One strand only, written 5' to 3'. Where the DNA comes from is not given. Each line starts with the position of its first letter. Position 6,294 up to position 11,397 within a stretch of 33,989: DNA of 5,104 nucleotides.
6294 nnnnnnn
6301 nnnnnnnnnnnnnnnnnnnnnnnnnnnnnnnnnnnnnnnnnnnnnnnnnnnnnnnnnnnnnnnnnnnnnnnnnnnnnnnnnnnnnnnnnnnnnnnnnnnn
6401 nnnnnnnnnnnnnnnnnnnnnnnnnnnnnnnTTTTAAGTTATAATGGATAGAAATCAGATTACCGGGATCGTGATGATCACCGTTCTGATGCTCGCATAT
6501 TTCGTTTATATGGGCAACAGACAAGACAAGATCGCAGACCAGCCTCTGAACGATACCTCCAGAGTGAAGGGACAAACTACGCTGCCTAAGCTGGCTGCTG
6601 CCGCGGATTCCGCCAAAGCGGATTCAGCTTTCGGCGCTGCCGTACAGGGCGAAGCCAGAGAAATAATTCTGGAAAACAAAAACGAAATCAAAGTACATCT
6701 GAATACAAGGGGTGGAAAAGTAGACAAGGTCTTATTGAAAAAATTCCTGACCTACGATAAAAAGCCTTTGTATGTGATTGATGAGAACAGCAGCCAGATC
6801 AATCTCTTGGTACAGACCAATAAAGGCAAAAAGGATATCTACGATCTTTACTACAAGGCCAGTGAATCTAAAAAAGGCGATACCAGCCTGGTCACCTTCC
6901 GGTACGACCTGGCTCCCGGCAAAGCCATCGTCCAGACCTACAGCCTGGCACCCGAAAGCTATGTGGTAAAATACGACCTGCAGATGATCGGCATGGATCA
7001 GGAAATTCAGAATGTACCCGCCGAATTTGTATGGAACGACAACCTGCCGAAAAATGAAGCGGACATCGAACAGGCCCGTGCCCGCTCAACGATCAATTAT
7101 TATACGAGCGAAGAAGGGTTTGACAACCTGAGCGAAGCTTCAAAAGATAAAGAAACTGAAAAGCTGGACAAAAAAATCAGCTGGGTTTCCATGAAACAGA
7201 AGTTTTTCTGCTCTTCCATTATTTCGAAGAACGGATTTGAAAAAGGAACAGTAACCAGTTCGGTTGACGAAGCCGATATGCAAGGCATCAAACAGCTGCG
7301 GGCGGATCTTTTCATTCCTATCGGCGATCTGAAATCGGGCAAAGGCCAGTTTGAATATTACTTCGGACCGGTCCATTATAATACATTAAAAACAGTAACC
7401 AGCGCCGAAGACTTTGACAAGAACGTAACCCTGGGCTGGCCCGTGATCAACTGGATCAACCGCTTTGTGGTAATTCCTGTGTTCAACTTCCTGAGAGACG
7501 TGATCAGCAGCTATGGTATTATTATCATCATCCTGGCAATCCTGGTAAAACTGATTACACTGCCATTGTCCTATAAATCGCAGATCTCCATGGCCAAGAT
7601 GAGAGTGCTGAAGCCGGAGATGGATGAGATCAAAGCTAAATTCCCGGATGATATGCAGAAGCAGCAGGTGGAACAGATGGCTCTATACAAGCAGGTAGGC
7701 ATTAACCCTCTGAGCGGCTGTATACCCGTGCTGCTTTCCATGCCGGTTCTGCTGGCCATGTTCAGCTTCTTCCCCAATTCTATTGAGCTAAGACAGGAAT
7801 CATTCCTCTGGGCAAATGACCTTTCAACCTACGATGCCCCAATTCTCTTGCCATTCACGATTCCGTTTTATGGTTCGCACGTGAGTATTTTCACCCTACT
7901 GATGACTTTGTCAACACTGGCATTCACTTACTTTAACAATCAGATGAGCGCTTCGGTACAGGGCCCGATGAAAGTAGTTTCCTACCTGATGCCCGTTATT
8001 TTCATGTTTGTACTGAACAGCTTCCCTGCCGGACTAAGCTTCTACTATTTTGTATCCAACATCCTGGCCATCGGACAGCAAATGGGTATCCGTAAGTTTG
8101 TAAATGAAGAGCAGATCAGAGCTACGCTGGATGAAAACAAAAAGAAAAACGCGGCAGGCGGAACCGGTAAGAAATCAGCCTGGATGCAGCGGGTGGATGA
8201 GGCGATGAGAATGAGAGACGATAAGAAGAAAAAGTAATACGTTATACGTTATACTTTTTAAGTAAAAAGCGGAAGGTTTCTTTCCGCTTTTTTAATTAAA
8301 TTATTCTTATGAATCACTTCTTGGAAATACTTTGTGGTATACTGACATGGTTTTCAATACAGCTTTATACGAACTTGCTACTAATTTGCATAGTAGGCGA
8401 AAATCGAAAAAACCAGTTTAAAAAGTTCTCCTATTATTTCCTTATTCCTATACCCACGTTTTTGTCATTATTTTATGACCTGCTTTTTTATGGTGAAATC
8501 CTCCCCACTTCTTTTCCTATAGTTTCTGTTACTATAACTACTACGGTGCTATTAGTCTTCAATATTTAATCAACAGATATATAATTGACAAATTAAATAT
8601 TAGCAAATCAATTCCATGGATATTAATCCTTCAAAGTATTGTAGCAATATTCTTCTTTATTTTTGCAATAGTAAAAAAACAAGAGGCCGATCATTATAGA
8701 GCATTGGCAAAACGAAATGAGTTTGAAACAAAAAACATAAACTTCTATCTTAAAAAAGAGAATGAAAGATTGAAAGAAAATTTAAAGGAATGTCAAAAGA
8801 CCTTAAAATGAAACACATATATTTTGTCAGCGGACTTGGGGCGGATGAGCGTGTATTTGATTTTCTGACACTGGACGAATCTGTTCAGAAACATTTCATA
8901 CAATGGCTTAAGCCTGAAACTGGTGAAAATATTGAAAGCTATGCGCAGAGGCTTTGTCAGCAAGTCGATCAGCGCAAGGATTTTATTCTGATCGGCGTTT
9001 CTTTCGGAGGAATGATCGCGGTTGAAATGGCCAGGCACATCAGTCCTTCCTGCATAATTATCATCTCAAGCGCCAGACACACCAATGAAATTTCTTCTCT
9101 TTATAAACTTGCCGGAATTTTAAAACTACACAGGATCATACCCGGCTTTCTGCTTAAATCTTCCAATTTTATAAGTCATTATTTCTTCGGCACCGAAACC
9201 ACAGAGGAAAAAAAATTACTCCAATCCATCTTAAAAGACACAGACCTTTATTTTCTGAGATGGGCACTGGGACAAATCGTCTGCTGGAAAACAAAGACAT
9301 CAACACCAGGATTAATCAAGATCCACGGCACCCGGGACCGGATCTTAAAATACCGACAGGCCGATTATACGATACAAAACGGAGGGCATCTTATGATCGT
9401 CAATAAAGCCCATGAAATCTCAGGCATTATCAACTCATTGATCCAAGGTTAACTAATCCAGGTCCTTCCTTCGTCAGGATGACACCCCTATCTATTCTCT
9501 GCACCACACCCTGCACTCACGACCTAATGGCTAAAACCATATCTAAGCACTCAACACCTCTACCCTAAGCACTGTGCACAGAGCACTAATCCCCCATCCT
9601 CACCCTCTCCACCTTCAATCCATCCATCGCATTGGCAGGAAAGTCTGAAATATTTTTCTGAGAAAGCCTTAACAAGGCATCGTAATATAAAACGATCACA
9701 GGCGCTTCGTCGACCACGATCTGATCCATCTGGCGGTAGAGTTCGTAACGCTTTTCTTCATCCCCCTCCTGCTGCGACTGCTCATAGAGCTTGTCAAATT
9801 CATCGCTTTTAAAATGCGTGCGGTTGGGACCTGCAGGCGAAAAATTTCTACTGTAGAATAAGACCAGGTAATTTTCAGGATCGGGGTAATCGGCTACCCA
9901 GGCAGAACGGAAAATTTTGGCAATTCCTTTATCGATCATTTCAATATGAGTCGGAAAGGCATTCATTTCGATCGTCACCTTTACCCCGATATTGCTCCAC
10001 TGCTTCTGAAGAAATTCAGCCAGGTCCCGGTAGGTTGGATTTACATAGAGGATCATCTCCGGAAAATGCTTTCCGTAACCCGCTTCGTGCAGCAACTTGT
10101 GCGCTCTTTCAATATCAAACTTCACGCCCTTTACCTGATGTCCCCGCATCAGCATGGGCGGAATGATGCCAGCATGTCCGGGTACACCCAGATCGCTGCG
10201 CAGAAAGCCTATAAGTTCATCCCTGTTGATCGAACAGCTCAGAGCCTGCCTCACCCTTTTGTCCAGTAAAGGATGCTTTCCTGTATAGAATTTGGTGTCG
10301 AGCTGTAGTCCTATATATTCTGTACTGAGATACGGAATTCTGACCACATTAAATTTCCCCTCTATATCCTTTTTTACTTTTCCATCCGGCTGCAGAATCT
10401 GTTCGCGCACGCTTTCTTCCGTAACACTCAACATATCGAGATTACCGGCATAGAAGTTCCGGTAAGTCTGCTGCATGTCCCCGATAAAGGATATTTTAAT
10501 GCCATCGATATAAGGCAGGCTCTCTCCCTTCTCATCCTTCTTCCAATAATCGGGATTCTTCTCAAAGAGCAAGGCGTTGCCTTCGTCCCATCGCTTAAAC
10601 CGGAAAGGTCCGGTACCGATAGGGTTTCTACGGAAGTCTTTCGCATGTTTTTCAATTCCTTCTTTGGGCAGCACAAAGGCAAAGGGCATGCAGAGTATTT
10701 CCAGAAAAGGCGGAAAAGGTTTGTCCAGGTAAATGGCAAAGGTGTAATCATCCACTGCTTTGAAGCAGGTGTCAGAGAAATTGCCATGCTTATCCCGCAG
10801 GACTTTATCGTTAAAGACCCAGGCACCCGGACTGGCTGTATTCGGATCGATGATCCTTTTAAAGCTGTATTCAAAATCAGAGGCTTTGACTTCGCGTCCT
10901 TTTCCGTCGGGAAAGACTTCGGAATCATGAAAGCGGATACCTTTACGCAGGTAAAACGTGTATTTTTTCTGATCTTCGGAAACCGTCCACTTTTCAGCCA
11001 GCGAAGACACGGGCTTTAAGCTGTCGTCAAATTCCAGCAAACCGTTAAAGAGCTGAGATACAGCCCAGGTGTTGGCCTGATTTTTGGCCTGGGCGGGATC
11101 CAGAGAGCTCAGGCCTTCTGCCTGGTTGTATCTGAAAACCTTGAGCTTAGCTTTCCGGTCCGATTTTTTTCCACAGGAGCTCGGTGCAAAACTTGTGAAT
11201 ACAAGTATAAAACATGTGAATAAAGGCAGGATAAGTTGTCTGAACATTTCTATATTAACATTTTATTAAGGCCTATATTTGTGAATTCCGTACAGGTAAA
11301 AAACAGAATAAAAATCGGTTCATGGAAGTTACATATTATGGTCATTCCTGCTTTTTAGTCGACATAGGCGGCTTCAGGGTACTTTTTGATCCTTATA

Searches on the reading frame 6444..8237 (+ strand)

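Call 20: search_protein_families(library=pfam, proteins=[window:6444-8237:+], max_evalue=0.001)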
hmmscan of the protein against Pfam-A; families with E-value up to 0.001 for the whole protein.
window:6444-8237:+ (597 aa): 2 families
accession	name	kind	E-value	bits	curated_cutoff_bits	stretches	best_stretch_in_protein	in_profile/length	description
PF02096.25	60KD_IMP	-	3.1e-51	174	35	1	357-550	1-162/163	60Kd inner membrane protein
PF14849.12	YidC_periplas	-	2.3e-26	93.8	24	1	81-342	8-280/283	YidC periplasmic domain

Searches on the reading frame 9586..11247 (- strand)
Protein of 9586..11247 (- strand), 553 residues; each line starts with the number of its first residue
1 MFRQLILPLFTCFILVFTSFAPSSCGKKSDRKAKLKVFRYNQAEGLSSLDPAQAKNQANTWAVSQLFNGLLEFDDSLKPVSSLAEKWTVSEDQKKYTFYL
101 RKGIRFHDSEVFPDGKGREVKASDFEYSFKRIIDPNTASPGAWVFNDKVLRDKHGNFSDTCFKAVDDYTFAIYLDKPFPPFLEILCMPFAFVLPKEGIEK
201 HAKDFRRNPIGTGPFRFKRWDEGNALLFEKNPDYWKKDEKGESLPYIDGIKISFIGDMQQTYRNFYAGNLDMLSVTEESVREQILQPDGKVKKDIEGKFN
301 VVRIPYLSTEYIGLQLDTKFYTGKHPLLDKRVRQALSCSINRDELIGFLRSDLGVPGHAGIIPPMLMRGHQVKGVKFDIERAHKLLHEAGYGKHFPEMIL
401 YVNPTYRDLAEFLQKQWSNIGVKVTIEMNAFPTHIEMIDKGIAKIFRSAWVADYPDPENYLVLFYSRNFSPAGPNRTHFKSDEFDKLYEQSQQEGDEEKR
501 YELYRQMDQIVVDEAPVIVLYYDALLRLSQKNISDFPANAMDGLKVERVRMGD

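Call 20: search_protein_families(library=pfam, proteins=[window:9586-11247:-], max_evalue=0.001)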
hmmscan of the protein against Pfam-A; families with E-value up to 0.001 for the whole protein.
window:9586-11247:- (553 aa): 1 family
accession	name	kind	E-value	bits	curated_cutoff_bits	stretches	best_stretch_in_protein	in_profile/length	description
PF00496.27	SBP_bac_5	-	2.1e-82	277.6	32.4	1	78-467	1-363/368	Bacterial extracellular solute-binding proteins, family 5 Middle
